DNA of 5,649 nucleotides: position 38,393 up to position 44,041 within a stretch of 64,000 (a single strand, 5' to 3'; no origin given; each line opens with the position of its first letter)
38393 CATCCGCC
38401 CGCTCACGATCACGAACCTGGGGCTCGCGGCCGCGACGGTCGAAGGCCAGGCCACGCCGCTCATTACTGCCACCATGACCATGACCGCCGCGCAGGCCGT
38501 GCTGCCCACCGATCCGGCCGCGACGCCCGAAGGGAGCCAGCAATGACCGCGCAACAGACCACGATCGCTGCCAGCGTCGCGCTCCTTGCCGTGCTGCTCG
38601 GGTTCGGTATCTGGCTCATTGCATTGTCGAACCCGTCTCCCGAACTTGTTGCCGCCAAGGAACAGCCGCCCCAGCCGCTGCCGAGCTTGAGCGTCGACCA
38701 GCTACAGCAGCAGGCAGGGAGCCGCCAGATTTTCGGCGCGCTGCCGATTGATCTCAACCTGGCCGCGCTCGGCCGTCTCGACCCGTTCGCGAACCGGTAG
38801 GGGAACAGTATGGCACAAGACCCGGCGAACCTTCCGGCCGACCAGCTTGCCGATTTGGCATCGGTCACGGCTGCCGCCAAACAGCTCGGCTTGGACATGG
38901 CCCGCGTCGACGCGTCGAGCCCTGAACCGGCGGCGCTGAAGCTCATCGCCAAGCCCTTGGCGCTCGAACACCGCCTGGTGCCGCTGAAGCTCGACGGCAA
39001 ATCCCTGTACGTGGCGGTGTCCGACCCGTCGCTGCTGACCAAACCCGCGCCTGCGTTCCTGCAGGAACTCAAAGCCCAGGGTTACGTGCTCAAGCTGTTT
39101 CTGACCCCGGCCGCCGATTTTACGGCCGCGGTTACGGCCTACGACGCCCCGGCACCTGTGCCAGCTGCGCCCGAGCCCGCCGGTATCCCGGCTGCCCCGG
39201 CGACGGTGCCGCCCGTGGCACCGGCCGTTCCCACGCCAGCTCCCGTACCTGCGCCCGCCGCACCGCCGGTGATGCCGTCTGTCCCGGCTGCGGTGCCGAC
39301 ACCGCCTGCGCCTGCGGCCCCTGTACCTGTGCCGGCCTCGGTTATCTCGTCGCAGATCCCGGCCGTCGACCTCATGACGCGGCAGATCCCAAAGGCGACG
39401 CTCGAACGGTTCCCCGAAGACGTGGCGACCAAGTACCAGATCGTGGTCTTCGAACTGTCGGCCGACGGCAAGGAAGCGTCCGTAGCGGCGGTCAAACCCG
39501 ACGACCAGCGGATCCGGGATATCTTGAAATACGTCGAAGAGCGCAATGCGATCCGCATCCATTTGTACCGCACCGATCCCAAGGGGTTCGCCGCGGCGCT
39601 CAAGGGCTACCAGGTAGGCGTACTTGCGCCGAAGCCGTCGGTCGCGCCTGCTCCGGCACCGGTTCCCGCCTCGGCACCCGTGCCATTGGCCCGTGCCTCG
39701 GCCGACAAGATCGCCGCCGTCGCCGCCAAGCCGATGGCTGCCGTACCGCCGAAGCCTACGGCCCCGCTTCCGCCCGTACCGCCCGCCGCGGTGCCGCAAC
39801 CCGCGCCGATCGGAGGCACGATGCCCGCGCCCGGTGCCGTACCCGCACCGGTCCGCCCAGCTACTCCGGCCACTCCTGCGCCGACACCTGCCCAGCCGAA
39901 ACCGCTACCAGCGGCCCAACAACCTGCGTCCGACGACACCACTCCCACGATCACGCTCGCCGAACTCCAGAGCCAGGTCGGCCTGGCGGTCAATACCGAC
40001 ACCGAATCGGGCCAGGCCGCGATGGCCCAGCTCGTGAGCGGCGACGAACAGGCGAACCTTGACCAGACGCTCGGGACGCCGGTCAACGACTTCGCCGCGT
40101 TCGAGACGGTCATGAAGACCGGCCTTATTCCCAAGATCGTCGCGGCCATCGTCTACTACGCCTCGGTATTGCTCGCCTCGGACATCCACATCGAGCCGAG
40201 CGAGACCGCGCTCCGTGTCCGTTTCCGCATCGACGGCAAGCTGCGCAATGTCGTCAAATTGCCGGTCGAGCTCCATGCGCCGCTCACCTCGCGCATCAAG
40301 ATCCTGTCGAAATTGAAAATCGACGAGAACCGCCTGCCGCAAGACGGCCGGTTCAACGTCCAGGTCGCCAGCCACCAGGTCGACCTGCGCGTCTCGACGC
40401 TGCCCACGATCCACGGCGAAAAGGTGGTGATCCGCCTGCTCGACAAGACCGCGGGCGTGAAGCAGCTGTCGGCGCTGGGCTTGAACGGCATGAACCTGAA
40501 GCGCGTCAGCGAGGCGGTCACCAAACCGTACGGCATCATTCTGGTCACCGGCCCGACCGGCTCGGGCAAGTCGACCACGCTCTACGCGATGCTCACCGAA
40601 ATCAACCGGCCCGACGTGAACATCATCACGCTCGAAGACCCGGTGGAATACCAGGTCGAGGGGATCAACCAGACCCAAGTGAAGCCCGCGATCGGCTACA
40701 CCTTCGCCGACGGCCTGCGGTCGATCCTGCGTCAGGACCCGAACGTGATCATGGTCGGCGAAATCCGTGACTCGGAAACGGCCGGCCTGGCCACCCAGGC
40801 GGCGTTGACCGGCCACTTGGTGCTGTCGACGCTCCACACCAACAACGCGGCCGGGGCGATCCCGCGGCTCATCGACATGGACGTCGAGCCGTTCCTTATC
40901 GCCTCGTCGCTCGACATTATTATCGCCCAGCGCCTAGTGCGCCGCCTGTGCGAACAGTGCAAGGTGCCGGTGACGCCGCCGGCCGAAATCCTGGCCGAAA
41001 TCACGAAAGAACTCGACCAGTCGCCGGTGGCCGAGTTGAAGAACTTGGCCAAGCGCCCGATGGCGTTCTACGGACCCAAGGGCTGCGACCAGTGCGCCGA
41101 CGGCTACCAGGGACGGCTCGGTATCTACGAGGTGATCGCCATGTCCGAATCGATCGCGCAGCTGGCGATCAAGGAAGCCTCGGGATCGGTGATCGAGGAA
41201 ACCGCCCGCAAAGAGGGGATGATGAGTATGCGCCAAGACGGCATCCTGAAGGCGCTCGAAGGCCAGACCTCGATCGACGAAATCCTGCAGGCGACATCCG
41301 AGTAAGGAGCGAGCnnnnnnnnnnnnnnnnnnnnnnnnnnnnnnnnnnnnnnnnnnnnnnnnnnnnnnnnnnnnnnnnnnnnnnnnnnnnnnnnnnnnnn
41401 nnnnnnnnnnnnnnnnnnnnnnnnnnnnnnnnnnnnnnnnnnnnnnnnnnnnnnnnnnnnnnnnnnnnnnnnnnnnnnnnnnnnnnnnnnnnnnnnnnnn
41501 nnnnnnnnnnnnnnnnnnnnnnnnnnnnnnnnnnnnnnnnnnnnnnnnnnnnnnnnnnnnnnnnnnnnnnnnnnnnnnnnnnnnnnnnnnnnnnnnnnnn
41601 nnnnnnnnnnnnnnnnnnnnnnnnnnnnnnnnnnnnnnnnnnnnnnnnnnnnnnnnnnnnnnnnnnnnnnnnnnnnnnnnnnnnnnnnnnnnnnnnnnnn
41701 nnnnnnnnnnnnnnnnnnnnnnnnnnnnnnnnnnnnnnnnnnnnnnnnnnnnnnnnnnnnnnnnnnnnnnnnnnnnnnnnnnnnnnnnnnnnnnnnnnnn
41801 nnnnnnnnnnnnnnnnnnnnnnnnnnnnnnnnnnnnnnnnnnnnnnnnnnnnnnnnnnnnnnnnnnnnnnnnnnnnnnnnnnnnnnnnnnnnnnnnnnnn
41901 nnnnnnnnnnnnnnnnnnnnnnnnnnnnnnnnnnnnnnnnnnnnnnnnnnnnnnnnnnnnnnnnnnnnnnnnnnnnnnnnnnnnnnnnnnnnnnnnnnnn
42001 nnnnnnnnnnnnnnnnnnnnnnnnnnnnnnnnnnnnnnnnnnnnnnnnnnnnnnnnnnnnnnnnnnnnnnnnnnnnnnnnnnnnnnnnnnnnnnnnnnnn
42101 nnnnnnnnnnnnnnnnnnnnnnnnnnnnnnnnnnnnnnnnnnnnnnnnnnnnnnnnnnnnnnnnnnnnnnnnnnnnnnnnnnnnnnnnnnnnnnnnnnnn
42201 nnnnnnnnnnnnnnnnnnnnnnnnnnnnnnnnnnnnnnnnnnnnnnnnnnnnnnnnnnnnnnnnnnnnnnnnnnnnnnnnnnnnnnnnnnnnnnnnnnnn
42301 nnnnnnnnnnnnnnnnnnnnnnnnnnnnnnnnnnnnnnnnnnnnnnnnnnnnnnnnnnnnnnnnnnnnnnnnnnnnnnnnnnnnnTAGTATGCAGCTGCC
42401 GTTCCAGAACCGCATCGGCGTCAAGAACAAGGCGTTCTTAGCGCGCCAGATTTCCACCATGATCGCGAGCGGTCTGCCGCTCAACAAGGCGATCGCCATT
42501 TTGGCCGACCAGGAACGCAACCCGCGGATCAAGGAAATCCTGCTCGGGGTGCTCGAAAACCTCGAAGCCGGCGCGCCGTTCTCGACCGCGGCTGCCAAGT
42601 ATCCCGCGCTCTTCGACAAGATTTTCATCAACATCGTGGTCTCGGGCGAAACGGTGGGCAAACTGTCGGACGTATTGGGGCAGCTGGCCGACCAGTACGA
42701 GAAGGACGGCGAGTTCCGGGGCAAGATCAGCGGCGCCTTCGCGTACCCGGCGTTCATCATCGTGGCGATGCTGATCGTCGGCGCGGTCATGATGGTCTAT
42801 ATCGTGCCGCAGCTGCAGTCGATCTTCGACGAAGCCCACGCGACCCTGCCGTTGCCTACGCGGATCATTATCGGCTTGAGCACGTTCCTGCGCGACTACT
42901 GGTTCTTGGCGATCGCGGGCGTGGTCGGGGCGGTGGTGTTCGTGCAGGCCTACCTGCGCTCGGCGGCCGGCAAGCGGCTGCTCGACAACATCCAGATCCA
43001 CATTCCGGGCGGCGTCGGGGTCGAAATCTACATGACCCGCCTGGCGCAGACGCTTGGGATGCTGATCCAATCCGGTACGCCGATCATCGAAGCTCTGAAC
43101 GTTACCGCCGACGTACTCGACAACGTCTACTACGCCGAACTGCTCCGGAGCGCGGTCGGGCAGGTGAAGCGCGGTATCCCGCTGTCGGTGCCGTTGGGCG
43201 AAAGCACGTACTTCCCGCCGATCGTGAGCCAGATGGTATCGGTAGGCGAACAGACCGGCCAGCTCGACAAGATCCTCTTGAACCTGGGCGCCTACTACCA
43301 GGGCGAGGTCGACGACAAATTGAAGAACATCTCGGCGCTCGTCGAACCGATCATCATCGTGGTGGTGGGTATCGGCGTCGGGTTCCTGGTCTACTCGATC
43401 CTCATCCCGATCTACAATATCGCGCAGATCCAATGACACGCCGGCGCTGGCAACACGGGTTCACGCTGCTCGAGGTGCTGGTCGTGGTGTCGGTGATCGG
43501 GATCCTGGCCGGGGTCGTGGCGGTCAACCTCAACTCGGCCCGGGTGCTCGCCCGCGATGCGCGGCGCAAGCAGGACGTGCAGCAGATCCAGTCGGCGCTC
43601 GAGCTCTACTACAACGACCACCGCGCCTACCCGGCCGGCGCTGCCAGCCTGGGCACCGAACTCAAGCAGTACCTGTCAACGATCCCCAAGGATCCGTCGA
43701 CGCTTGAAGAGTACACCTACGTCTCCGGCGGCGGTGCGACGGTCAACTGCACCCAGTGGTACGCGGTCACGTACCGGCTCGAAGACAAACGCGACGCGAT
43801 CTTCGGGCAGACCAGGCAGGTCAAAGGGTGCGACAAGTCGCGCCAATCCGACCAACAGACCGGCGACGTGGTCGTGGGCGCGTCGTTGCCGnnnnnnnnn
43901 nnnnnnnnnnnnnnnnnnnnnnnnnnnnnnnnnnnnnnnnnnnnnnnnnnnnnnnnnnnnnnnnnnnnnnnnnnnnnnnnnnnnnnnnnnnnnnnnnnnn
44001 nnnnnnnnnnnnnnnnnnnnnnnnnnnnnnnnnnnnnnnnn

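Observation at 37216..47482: Complete secretin-less type IV pilus locus with three major-pilin paralogs, four ATPase/platform genes, and no pilM or pilQ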

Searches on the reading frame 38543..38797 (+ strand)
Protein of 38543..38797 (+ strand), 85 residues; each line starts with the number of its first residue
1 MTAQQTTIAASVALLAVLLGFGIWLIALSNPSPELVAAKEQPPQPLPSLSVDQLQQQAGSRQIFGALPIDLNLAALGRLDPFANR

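Call 6: search_protein_families(library=pfam, max_evalue=0.1, proteins=[window:38543-38797:+])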
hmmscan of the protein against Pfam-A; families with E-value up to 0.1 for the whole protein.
window:38543-38797:+ (85 aa): 0 families

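Call 44: search_protein_families(library=ncbifam, max_evalue=0.01, proteins=[window:38543-38797:+])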
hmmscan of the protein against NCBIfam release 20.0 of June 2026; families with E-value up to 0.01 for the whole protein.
window:38543-38797:+ (85 aa): 0 families

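Call 52: search_protein_families(library=pfam, alignment_id=A3, max_evalue=10)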
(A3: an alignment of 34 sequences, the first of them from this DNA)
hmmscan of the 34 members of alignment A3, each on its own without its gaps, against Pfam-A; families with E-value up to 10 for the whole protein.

A. member 1, seq(85 aa): 0 families

B. families by the number of members that match (of 34 scanned): 29 families (the first 25 are shown)
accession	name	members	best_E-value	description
PF00916.26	Sulfate_transp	3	0.018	Sulfate permease family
PF07790.16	Pilin_N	2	0.01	Archaeal Type IV pilin, N-terminal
PF02706.20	Wzz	1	0.0078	Chain length determinant protein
PF02723.19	CoV_E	1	0.0086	Coronavirus small envelope protein E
PF09134.16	Invasin_D3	1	0.0098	Invasin, domain 3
PF09919.14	DUF2149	1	0.016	Uncharacterized conserved protein (DUF2149)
PF05961.16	Chordopox_A13L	1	0.017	Chordopoxvirus A13L protein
PF17367.7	NiFe_hyd_3_EhaA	1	0.023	NiFe-hydrogenase-type-3 Eha complex subunit A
PF06480.20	FtsH_ext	1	0.032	FtsH Extracellular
PF11188.13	DUF2975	1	0.033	Protein of unknown function (DUF2975)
PF07857.17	TMEM144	1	0.036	Transmembrane family, TMEM144 of transporters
PF16776.11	INPP5B_PH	1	0.037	Type II inositol 1,4,5-trisphosphate 5-phosphatase PH domain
PF13800.11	Sigma_reg_N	1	0.054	Sigma factor regulator N-terminal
PF11364.13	DUF3165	1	0.062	Protein of unknown function (DUF3165)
PF05788.18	Orbi_VP1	1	0.074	Orbivirus RNA-dependent RNA polymerase (VP1)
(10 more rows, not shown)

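Call 53: search_solved_structures(query=A3, max_evalue=10)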
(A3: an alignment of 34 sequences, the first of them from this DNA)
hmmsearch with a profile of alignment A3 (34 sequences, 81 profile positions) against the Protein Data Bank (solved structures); distinct sequences matched with E-value up to 10: 12.
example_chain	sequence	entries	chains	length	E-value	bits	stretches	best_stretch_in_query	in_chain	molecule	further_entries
6xxd_A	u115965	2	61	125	0.24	15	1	6-49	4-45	PilA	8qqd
9fq7_2V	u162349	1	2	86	0.32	14.6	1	46-73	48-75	SDHI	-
9fzl_2V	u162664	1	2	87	0.33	14.6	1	46-73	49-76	SDHI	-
5wda_A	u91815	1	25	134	0.72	13.5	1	8-39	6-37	General secretion pathway protein G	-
6t1t_A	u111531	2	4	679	1.4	12.6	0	10-34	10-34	NADPH--cytochrome P450 reductase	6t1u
9v95_A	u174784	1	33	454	1.6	12.4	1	6-69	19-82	Flagellin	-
3wo6_A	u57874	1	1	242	1.7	12.4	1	16-70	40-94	Membrane protein insertase YidC 2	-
3wo7_A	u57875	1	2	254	1.7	12.3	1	16-70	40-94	Membrane protein insertase YidC 2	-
1pi7_A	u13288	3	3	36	2.2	12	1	5-29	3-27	VPU protein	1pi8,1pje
2gof_A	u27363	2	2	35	2.3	11.9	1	6-29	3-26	VPU protein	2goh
2bg9_B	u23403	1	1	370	3.3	11.4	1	7-52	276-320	ACETYLCHOLINE RECEPTOR PROTEIN, BETA CHAIN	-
5tfy_I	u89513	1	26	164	4.4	11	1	7-37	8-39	Flagellin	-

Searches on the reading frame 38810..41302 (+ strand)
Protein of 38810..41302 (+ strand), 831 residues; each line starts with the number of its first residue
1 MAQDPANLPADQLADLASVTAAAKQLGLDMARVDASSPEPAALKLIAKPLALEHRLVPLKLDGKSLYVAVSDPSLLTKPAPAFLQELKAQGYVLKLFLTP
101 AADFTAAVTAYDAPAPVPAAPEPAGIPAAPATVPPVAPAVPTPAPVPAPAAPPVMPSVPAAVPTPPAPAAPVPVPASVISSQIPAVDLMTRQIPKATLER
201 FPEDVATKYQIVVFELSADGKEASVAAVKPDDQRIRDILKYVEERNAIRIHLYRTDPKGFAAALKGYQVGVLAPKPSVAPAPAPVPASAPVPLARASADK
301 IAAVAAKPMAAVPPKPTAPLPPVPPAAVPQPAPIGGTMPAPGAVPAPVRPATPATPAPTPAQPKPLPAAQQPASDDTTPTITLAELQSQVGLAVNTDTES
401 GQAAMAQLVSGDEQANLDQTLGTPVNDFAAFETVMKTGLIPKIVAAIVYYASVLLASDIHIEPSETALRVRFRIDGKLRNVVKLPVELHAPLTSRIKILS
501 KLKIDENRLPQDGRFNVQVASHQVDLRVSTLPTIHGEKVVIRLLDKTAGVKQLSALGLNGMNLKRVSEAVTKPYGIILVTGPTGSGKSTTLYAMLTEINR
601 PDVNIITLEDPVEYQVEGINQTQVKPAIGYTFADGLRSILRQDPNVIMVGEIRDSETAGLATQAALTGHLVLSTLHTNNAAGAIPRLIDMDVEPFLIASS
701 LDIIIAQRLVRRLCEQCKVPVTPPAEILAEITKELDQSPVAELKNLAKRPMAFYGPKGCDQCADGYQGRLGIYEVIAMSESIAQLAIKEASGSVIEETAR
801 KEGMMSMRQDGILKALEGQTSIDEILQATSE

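Call 6: search_protein_families(library=pfam, max_evalue=0.1, proteins=[window:38810-41302:+])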
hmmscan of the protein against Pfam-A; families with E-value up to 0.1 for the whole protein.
window:38810-41302:+ (831 aa): 13 families
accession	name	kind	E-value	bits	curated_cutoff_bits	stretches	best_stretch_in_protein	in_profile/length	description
PF00437.27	T2SSE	-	1.3e-133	445.7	24.9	1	437-826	5-369/370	Type II/IV secretion system protein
PF05157.20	MshEN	-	7e-18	64.8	23.1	2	26-111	1-83/90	MshEN domain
PF25199.1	nSTAND_NTPase5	-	4.6e-05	23.7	34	1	567-614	34-82/145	Novel STAND NTPase 5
PF13191.12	AAA_16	-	0.00038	21.4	32.6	1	572-622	21-64/167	AAA ATPase domain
PF13555.12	AAA_29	-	0.00069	19.8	27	1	572-595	20-43/61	P-loop containing region of AAA domain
PF13401.12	AAA_22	-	0.0008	20.2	27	1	574-610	5-43/130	AAA domain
PF00005.33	ABC_tran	-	0.0079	17.2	25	1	576-634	13-67/137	ABC transporter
PF01580.24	FtsK_SpoIIIE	-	0.0085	16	24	1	555-596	21-61/221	FtsK/SpoIIIE family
PF13173.12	AAA_14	-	0.013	16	27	1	576-617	4-46/129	AAA domain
PF13476.12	AAA_23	-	0.02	16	27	1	575-594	20-39/201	AAA domain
PF01935.23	DUF87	-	0.024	15.2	23.2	1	578-607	27-57/220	Helicase HerA, central domain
PF20720.3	nSTAND3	-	0.025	14.7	27.2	1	572-613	15-56/155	Novel STAND NTPase 3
PF13604.12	AAA_30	-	0.051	13.7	27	0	566-602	10-46/191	AAA domain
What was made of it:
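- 38810..41305 (+): PilB extension ATPase, long form (831 aa). It has two N-terminal GSPII/MshEN domains joined by Pro/Ala-rich linkers, and retains the CxxC...CxxC zinc motif. T2SSE 445.7 bits and MshEN in two stretches (call 6).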

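Call 30: find_related_loci(query=window:38810-41302:+, collection=metagenome_contigs, flank=10000)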
Query window:38810-41302:+ (831 aa) in metagenome_contigs; peptide patterns used: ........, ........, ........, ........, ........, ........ (x = any residue, [..] = any of these).
295 stretches matched a pattern; 33 encode a relative of the query (tblastn E <= 1e-3); 33 distinct loci.
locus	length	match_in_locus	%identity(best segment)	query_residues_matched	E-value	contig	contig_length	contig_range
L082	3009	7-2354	72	291-831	0e+0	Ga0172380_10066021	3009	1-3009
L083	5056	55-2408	71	293-830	0e+0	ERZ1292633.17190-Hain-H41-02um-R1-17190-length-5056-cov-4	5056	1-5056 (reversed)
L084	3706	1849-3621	55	440-829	8e-142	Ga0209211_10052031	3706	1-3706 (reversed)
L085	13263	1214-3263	56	440-829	1e-136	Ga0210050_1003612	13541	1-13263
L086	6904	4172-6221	56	440-829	7e-137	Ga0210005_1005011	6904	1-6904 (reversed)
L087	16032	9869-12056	55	440-829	2e-136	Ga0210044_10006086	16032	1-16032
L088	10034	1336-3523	55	440-829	2e-136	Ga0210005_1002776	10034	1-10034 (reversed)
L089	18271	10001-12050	56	440-829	1e-136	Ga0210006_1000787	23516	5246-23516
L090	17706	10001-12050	56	440-829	1e-136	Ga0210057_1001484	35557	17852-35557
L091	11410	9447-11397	56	440-829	2e-136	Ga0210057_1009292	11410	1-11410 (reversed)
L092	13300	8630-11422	55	440-829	2e-133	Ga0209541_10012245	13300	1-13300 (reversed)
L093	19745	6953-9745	55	440-829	2e-133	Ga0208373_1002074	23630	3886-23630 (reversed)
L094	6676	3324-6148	40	304-830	9e-119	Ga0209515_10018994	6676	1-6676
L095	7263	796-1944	48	440-831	1e-117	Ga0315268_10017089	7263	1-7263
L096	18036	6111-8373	49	39-828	4e-117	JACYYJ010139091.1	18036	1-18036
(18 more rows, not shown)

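Call 86: search_protein_families(library=ncbifam, max_evalue=0.00001, proteins=[window:38810-41302:+])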
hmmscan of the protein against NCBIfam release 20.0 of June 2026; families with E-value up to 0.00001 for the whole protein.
window:38810-41302:+ (831 aa): 17 families
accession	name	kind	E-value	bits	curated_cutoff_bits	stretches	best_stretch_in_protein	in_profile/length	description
TIGR02533.1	type_II_gspE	equivalog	6.9e-161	536.2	630.25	1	386-829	54-486/486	type II secretion system ATPase GspE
TIGR02538.1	type_IV_pilB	equivalog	5.3e-157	523.8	675.65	1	407-830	149-563/564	type IV-A pilus assembly ATPase PilB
NF007755.0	PRK10436.1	equivalog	1.1e-127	426.6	617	1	442-828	87-458/465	type II secretion system protein GspE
NF053534.1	T4PilAsmATPsTfpB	equivalog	1.2e-127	426.8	850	1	440-829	201-582/584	type IV pilus assembly ATPase TfpB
NF041000.1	ATPase_ComGA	equivalog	2.4e-75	253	300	1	448-711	4-266/267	competence type IV pilus ATPase ComGA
TIGR01420.1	pilT_fam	subfamily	9.4e-53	179.6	319.1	1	454-721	12-279/343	PilT/PilU family type 4a pilus ATPase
TIGR02525.1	plasmid_TraJ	equivalog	1.1e-25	90.5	368.3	1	566-710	141-298/372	plasmid transfer ATPase TraJ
TIGR02524.1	dot_icm_DotB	equivalog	4.7e-25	88.5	463.3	1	564-710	124-279/358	Dot/Icm type IV secretion system ATPase DotB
NF058587.1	archaellum_moto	equivalog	6e-18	64.9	550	1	577-712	278-419/527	archaellum flagellar ATPase motor FlaI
TIGR02782.1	TrbB_P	equivalog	2e-16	60.2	304.55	1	566-689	129-254/303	P-type conjugative transfer ATPase TrbB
NF010469.0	PRK13894.1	subfamily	2.1e-13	50.3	508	1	568-688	143-265/320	conjugal transfer ATPase TrbB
NF010407.0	PRK13833.1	subfamily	4.4e-13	49.3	499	1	566-691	137-263/323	conjugal transfer protein TrbB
TIGR03819.1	heli_sec_ATPase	hypoth_equivalog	2e-12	46.9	373.15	1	492-687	99-297/340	TadA family conjugal transfer-associated ATPase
TIGR02788.1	VirB11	equivalog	3.3e-12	46.1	249.95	1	567-692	138-267/308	P-type DNA transfer ATPase VirB11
NF053672.1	bindosome_BasE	exception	4.5e-08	32.3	1000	1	577-688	273-389/512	bindosome assembly system ATPase subunit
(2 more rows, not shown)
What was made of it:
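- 38810..41305 (+): The NCBIfam PilB and GspE models match only from about residue 386-407 onward (call 86).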

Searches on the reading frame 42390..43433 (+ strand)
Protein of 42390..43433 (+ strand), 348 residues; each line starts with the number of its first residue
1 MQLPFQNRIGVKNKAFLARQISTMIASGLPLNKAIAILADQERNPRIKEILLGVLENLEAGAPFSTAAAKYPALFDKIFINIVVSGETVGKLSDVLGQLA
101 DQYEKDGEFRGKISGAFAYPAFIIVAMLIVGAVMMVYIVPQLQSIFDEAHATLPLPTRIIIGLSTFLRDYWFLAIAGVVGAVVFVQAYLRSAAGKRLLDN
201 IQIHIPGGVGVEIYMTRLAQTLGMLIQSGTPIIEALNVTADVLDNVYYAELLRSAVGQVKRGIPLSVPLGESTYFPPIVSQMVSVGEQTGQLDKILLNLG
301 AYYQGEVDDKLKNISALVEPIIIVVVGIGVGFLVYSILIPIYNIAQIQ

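Call 6: search_protein_families(library=pfam, max_evalue=0.1, proteins=[window:42390-43433:+])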
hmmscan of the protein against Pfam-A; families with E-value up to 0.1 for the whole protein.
window:42390-43433:+ (348 aa): 1 family
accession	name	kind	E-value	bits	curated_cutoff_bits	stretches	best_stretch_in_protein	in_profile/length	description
PF00482.28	T2SSF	-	4.7e-60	201.5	25.2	2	18-140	2-125/125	Type II secretion system (T2SS), protein F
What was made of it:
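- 42390..43436 (+): PilC platform protein (348 aa). It lacks about the first 55-70 residues of the canonical PilC/GspF models. T2SSF in two stretches (call 6).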

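Call 86: search_protein_families(library=ncbifam, max_evalue=0.00001, proteins=[window:42390-43433:+])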
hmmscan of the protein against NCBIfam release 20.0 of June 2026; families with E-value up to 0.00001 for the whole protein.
window:42390-43433:+ (348 aa): 6 families
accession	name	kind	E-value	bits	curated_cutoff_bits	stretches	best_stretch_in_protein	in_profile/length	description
TIGR02120.1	GspF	equivalog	8.2e-90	301.9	424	1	5-346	56-399/401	type II secretion system inner membrane protein GspF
NF052607.1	T4PiliAsmPilCThrm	equivalog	1.4e-79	268.1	700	1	8-345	62-401/406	type IV pilus assembly protein PilC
NF052606.1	T4PiliAsmPilCMyx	equivalog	3.6e-72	243.5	700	1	4-346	72-416/419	type IV pilus assembly protein PilC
NF007861.0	PRK10573.1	equivalog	4.2e-65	220.3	401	1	12-346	59-396/401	protein transport protein HofC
NF047826.1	T3SSXpsF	equivalog_domain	1.8e-61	208.1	650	1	14-345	68-401/405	type II secretion system protein XpsF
NF041012.2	T4P_ComGB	equivalog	6.5e-39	134.2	240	1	13-344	2-330/332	competence type IV pilus assembly protein ComGB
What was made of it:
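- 42390..43436 (+): GspF and PilC models align from model position 56-72 (call 86).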

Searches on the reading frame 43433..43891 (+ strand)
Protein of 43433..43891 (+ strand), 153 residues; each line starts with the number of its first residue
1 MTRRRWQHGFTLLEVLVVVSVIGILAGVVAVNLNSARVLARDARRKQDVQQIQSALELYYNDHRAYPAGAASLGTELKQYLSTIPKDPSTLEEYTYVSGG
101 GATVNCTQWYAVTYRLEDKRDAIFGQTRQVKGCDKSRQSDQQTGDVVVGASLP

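Call 6: search_protein_families(library=pfam, max_evalue=0.1, proteins=[window:43433-43891:+])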
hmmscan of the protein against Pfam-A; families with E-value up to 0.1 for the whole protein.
window:43433-43891:+ (153 aa): 2 families
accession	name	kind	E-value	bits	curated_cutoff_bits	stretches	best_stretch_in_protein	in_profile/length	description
PF07963.17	N_methyl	-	2.3e-07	30.6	21.2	1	7-29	4-26/27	Prokaryotic N-terminal methylation motif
PF08334.16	T2SSG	-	0.00059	20.3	21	1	40-98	9-78/108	Type II secretion system (T2SS), protein G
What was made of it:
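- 43433..43894 (+): Pilin A, GspG-like, with a C-terminal Cys pair. It is the positional equivalent of TM7x pilA1 and the likeliest major pilin. N_methyl and T2SSG (call 6).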

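Call 44: search_protein_families(library=ncbifam, max_evalue=0.01, proteins=[window:43433-43891:+])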
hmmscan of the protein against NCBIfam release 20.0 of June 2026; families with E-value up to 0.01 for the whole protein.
window:43433-43891:+ (153 aa): 12 families
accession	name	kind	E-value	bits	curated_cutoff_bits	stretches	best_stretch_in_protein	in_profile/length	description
TIGR01710.1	typeII_sec_gspG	equivalog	3.6e-13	49.7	88.85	1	8-73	1-66/134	type II secretion system major pseudopilin GspG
TIGR02532.1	IV_pilin_GFxxxE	domain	3.1e-08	33.1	16.3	1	7-29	1-23/24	prepilin-type N-terminal cleavage/methylation domain-containing protein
TIGR01708.2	typeII_sec_gspH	equivalog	1.2e-07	31.9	80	1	7-59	1-50/169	type II secretion system minor pseudopilin GspH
NF040999.1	pilin_ComGC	equivalog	1.3e-05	25.3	75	1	8-67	2-61/84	competence type IV pilus major pilin ComGC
NF041775.1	typeIV_PilA_Myxo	equivalog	2.2e-05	24.5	400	1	7-74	10-77/214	type IV pilin protein PilA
NF041013.1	T4P_ComGE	equivalog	0.00035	20.6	49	1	8-59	4-56/83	competence type IV pilus minor pilin ComGE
NF007862.0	PRK10574.1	equivalog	0.0013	18.8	138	1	7-29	4-26/145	prepilin peptidase-dependent pilin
TIGR02523.1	type_IV_pilV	equivalog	0.0014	19.2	52.2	1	7-54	1-48/139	type IV pilus modification protein PilV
NF007800.0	PRK10506.1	equivalog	0.0015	18.4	158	1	5-54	6-52/163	prepilin peptidase-dependent protein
TIGR02596.1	TIGR02596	subfamily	0.003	17.7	70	1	10-36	1-27/196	Verru_Chthon cassette protein D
TIGR02599.1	TIGR02599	subfamily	0.0057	15.9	256.5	1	9-57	1-50/361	Verru_Chthon cassette protein C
NF040982.1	ComGD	equivalog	0.01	16.3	70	0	8-54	2-45/139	competence type IV pilus minor pilin ComGD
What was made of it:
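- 43433..43894 (+): Subthreshold GspG hit (call 44).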
